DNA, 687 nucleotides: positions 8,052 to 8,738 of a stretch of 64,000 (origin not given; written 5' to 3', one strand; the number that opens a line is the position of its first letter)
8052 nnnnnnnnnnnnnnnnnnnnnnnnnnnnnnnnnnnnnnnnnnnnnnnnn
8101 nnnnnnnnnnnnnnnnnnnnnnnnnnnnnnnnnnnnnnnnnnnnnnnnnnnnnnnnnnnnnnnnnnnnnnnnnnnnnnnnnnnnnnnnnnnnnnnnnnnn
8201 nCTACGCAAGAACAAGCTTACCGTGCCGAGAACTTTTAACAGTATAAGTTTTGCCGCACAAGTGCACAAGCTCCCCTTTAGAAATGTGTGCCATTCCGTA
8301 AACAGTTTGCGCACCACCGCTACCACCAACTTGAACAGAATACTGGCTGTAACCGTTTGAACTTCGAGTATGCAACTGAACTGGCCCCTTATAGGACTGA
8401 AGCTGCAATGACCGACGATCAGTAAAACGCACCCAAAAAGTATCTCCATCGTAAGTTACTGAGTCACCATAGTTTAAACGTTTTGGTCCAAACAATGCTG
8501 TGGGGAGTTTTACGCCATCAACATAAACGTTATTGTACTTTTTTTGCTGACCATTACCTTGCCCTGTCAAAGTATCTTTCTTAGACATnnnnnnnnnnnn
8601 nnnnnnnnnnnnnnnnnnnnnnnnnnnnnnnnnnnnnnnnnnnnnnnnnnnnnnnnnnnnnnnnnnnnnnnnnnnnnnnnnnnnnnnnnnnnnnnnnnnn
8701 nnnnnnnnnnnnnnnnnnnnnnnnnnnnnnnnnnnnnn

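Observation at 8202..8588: Unknown 128-aa gene with a strong SD embedded between tRNA-Ala and tRNA-Ile inside the rRNA spacer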

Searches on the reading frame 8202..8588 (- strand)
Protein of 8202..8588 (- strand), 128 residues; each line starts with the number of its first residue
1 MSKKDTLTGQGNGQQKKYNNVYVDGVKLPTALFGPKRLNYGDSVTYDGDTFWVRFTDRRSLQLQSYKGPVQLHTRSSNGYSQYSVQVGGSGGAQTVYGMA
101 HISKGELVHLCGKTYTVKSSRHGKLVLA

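Call 6: search_protein_families(library=pfam, proteins=[window:8202-8588:-], max_evalue=1)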
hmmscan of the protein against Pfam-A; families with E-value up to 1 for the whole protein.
window:8202-8588:- (128 aa): 1 family
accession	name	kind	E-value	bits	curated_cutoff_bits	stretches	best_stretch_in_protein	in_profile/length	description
PF05354.17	Phage_attach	-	0.02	15.9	26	0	34-56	67-85/99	Phage Head-Tail Attachment protein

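Call 7: search_protein_families(library=ncbifam, proteins=[window:8202-8588:-], max_evalue=1)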
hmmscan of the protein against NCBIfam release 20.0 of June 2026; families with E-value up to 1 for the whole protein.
window:8202-8588:- (128 aa): 1 family
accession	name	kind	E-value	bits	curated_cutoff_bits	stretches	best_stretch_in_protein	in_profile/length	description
NF041070.1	carrier_LysW_Arch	domain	0.1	12.6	75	1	103-127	19-45/57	alpha-aminoadipate/glutamate carrier protein LysW/ArgW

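Call 8: search_protein_families(library=phrogs, proteins=[window:8202-8588:-], max_evalue=1)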
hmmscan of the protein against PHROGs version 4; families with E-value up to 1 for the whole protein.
window:8202-8588:- (128 aa): 2 families
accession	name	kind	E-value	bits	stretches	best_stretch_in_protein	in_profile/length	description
phrog_939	-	head and packaging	0.13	13.3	0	40-63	83-108/126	head protein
phrog_1610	-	unknown function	0.23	12.8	0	38-69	15-47/69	-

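Call 9: find_homologous_proteins(query=window:8202-8588:-, max_evalue=0.01)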
Query window:8202-8588:- (128 aa): 1 proteins with E <= 0.01 among 6 candidates.
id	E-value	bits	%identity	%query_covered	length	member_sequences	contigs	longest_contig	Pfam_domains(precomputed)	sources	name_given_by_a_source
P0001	5.4e-80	284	100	100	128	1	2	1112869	-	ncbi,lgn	ncbi:MAG: hypothetical protein ACOZAO_00310 [Patescibacteria group bacterium]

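Call 15: find_encoding_contigs(protein=P0001, flank=10000)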
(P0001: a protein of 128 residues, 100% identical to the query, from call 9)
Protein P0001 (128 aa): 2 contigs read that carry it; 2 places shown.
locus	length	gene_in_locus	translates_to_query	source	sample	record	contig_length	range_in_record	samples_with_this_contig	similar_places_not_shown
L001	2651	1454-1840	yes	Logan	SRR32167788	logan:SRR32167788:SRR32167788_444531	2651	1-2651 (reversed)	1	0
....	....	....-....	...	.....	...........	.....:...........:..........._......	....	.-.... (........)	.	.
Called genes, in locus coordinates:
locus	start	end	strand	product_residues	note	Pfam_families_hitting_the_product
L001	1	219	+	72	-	?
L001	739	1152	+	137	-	PF00293:NUDIX, PF14815:NUDIX_4 (weak)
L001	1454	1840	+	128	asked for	-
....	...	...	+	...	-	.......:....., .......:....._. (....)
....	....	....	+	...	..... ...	-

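Call 18: search_protein_representatives(protein=window:8202-8588:-)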
Query: 128 residues. Proteins with E-value up to 0.001 (for the whole library): 5; up to 1e-10: 1; up to 1e-30: 1. The best 5 are listed.
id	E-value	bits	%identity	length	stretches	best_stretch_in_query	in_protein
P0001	1.7e-80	283.7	100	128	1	1-128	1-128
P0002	5.4e-10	55.9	35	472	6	39-77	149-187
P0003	4.4e-04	36.8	37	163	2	36-73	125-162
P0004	8.2e-04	35.9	28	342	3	42-123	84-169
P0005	8.8e-04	35.8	25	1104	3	20-85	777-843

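Call 20: search_protein_families(library=pfam, proteins=[P0002, P0003, P0004, P0005], max_evalue=0.1)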
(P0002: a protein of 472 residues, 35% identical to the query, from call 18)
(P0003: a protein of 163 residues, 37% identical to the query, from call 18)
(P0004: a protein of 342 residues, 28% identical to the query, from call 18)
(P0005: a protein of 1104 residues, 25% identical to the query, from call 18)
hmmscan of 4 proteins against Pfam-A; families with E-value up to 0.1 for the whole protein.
P0002 (472 aa): 5 families
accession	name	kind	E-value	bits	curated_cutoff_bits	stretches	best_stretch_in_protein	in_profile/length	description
PF07004.17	SHIPPO-rpt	-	4.9e-09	37.1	20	0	176-207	1-33/33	Sperm-tail PG-rich repeat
PF19501.5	PcRGLX_1st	-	5.7e-08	32.9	22.1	0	249-267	52-70/83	PcRGLX-like N-terminal RIFT barrel domain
PF17277.7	DUF5342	-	0.00097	19.9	25.9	0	110-126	32-48/69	Family of unknown function (DUF5342)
PF06125.17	DUF961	-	0.013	16.4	25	0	173-195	55-77/100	Bacterial protein of unknown function (DUF961)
PF09355.15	Phage_Gp19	-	0.076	13.9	22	0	213-239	81-107/116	Phage protein Gp19/Gp15/Gp42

P0003 (163 aa): 1 family
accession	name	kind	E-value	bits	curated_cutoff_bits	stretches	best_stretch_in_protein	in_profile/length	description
PF20600.3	ExoX-like_C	-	0.063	13.1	26.5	0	57-66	2-11/30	Exodeoxyribonuclease X-like C-terminal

P0004 (342 aa): 20 families
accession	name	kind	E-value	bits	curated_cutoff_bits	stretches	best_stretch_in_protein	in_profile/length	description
PF13927.12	Ig_3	-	6.3e-15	55.9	30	3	55-125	12-73/78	Immunoglobulin domain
PF07679.22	I-set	-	2.7e-13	50.2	23.7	3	55-135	10-82/90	Immunoglobulin I-set domain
PF11465.14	Receptor_2B4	-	1.8e-09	38.2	21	0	173-241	29-106/108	Natural killer cell receptor 2B4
PF20631.3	CoV_NSP13_1B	-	2.7e-09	37.6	28.4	2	76-127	19-68/82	Coronavirus Nonstructural protein 13, 1B domain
PF07686.23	V-set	-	5e-09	36.8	26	2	258-335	17-102/109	Immunoglobulin V-set domain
PF13895.12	Ig_2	-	5.3e-09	36.6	27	0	188-241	28-79/79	Immunoglobulin domain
PF01537.23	Herpes_glycop_D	-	1.4e-06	29.3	21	0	94-137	72-114/118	Herpesvirus glycoprotein D/GG/GX domain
PF24518.1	Ig_CD22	-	1.2e-05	26.1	27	0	183-236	59-111/121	B-cell receptor CD22-like, first Ig-like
PF17540.7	DUF5457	-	1.2e-05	25.7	25.2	0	170-191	26-47/89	Family of unknown function (DUF5457)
PF22091.2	DUF6941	-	2.1e-05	25.3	27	0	84-135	66-117/125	Family of unknown function (DUF6941)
PF22078.1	Ribosomal_bL9m_C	-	3e-05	24.4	27.7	0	177-230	21-75/86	Large ribosomal subunit protein bL9m C-terminal domain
PF00047.31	ig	-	3.7e-05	24.4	21.8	0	57-124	5-66/81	Immunoglobulin domain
PF25451.1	SCP2_Rv3818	-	0.001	19.7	28.2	0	258-300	26-64/119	Rv3818-like, SCP2-like domain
PF10739.15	DUF2550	-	0.0013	19.2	27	0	82-100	41-59/127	Protein of unknown function (DUF2550)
PF18957.6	RibLong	-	0.0018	19.5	27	0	92-130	37-76/93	Long Rib domain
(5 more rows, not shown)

P0005 (1104 aa): 12 families
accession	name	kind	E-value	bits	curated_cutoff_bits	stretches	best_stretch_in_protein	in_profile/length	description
PF13895.12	Ig_2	-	2.2e-103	339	27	10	413-499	1-77/79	Immunoglobulin domain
PF13927.12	Ig_3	-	1.1e-74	247.3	30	10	414-484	2-77/78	Immunoglobulin domain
PF00047.31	ig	-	1.5e-45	153.8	21.8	9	607-674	3-75/81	Immunoglobulin domain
PF07679.22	I-set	-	1.4e-39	134.5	23.7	9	420-493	9-85/90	Immunoglobulin I-set domain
PF07686.23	V-set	-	4e-28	98.2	26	0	647-676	70-98/109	Immunoglobulin V-set domain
PF16680.11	Ig_4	-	5.2e-26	91.4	30.1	0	334-395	2-49/71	T-cell surface glycoprotein CD3 delta chain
PF11465.14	Receptor_2B4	-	2.2e-23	83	21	0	466-492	73-99/108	Natural killer cell receptor 2B4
PF16706.11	Izumo-Ig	-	1.2e-12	48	26.7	0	330-391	5-69/88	Izumo-like Immunoglobulin domain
PF18141.7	UPF1_1B_dom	-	2.6e-12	47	28.5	0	314-344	18-48/93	RNA helicase UPF1, 1B domain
PF09112.15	N-glycanase_N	-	1.6e-07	31.7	22.4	0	552-599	122-166/177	Peptide-N-glycosidase F, N terminal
PF06791.18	TMP_2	-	0.00021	21.5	30.2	0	250-277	79-103/208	Prophage tail length tape measure protein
PF17902.7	SH3_10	-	0.0057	17.1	22.8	0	955-990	2-37/65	SH3 domain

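Call 30: predict_structure(protein=window:8202-8588:-)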
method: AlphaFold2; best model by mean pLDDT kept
length: 128 residues; sequences in the alignment: 1
mean_pLDDT: 44.1   pTM: 0.29
mean pLDDT of the five models: 44.1, 40.8, 40.4, 38.1, 37.8
residues with pLDDT >= 90: 0; 70-90: 0; 50-70: 19; < 50: 109
segments of 3 or more residues with pLDDT < 50: 1-40, 56-60, 63-65, 67-103, 105-120, 123-127
pLDDT, mean of each block of 10 residues (from residue 1): 41 37 39 40 51 49 49 42 44 41 45 46 50
secondary structure, 60 per line:
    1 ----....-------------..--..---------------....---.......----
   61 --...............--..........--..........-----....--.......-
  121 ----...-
elements in order: E5-8 E43-46 E50-56 E63-77 E80-89 E92-101 E107-110 E113-119 E125-127

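Call 37: search_solved_structures(query=window:8202-8588:-, max_evalue=10, show_alignments=2)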
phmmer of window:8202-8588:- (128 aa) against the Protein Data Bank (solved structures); distinct sequences matched with E-value up to 10: 1.
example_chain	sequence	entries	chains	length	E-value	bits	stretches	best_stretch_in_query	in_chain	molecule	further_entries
5opt_L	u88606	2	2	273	0.18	15.4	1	9-78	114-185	40S ribosomal protein S4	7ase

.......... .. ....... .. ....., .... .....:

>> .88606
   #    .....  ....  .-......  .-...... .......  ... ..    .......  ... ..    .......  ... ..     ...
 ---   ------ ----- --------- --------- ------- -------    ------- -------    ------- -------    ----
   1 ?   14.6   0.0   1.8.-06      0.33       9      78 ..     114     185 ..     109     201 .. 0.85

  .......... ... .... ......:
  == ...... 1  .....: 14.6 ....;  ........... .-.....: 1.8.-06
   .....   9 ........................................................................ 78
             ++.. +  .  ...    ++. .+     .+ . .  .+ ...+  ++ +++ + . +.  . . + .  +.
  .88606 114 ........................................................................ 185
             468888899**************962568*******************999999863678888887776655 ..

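Call 40: find_related_loci(query=window:8202-8588:-, collection=metagenome_contigs, flank=5000)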
Query window:8202-8588:- (128 aa) in metagenome_contigs; peptide patterns used: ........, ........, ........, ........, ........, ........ (x = any residue, [..] = any of these).
84 stretches matched a pattern; 1 encode a relative of the query (tblastn E <= 1e-3); 1 distinct loci.
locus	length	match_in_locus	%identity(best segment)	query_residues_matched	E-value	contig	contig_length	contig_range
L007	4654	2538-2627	50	26-57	8e-6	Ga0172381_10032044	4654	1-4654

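Call 41: find_related_loci(query=window:8202-8588:-, collection=viral_contigs, flank=5000)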
Query window:8202-8588:- (128 aa) in viral_contigs; peptide patterns used: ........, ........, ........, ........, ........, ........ (x = any residue, [..] = any of these).
4 stretches matched a pattern, but none encodes a relative of the query by tblastn (E <= 1e-3).

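Call 53: search_protein_families(library=padloc, proteins=[window:8202-8588:-], max_evalue=1)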
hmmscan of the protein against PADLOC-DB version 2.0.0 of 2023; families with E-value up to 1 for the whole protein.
window:8202-8588:- (128 aa): 0 families

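Call 54: find_homologous_proteins(query=P0003, max_evalue=0.001)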
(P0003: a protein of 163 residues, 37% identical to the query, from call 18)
Query P0003 (163 aa): 13 proteins with E <= 0.001 among 38 candidates.
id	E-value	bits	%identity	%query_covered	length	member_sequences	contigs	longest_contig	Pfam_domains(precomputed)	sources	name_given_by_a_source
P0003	1.1e-104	365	100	100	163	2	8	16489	-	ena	-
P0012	1.3e-85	303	83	100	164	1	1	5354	-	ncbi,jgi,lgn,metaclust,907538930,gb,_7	metaclust:\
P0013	1.0e-77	278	76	98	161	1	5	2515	-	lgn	-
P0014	2.4e-73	264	71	100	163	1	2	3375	-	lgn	-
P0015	9.5e-73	262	73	98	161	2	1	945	-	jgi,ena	-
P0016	5.1e-72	259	72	98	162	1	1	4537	-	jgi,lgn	jgi:hypothetical protein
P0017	1.1e-68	248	69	98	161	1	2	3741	-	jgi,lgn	jgi:DUF971 family protein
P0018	8.6e-55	203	61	93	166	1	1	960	-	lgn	-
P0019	1.6e-50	189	60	100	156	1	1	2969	-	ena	-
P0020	4.0e-33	133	53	79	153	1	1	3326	-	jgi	-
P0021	6.0e-12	64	35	55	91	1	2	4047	-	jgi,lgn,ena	jgi:hypothetical protein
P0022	8.2e-9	54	45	37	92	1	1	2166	-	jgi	jgi:hypothetical protein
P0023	2.3e-7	49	39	53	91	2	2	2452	-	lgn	-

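Call 55: search_protein_families(library=pfam, proteins=[P0017, P0020, P0021, P0022, P0023, P0012], max_evalue=1)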
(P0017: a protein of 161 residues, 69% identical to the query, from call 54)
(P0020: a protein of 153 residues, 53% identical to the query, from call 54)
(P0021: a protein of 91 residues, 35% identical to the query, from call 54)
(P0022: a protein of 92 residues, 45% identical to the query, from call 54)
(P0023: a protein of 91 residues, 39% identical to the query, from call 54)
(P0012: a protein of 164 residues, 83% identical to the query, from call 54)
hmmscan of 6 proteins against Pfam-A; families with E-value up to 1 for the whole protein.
P0017 (161 aa): 3 families
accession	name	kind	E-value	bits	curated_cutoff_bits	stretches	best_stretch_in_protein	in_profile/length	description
PF13878.12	zf-C2H2_3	-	0.019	15.2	27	1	33-50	18-35/40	zinc-finger of acetyl-transferase ESCO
PF13149.12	Mfa_like_1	-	0.071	13.5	27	1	83-154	7-68/246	Fimbrillin-like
PF06155.17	GBBH-like_N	-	0.31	12.3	22.8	0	136-155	64-83/85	Gamma-butyrobetaine hydroxylase-like, N-terminal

P0020 (153 aa): 1 family
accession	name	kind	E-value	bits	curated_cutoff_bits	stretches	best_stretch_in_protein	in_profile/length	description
PF21179.3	BldD-like_C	-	0.036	14.3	27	1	115-142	24-51/70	DNA-binding protein BldD-like, C-terminal domain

P0021 (91 aa): 1 family
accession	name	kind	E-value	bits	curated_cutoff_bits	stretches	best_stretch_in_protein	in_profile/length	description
PF20205.3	DUF6567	-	0.1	12.9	27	1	1-54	1-51/123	Family of unknown function (DUF6567)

P0022 (92 aa): 0 families

P0023 (91 aa): 0 families

P0012 (164 aa): 2 families
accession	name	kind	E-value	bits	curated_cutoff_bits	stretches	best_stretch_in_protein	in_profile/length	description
PF20600.3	ExoX-like_C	-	0.054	13.3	26.5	0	58-67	2-11/30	Exodeoxyribonuclease X-like C-terminal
PF06155.17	GBBH-like_N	-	0.36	12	22.8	0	124-158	49-83/85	Gamma-butyrobetaine hydroxylase-like, N-terminal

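Call 67: list_cluster_members(proteins=[P0001, P0006])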
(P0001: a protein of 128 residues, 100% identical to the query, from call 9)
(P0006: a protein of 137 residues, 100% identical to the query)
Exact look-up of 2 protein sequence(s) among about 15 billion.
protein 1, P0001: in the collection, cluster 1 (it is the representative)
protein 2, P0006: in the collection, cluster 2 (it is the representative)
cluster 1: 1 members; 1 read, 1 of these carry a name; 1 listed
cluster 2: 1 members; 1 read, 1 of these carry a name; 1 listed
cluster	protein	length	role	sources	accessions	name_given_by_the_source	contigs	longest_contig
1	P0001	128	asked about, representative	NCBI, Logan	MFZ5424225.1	MAG: hypothetical protein ACOZAO_00310 [Patescibacteria group bacterium]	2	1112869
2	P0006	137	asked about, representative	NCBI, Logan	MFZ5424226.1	MAG: NUDIX hydrolase [Patescibacteria group bacterium]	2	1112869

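Call 72: predict_structure(alignment_id=A2)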
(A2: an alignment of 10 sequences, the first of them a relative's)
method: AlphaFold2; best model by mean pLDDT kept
length: 163 residues; sequences in the alignment: 10
mean_pLDDT: 73.0   pTM: 0.66
mean pLDDT of the five models: 73.0, 70.0, 69.9, 69.7, 69.7
residues with pLDDT >= 90: 62; 70-90: 45; 50-70: 8; < 50: 48
segments of 3 or more residues with pLDDT < 50: 1-47
pLDDT, mean of each block of 10 residues (from residue 1): 36 37 36 35 52 89 96 70 92 83 90 93 96 85 96 82 77
secondary structure, 60 per line:
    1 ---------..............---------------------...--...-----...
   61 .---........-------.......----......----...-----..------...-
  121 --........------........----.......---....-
elements in order: H10-23 E50-52 H58-61 E65-72 E80-86 E91-96 E101-103 E123-130 E137-144 E149-155 E159-162
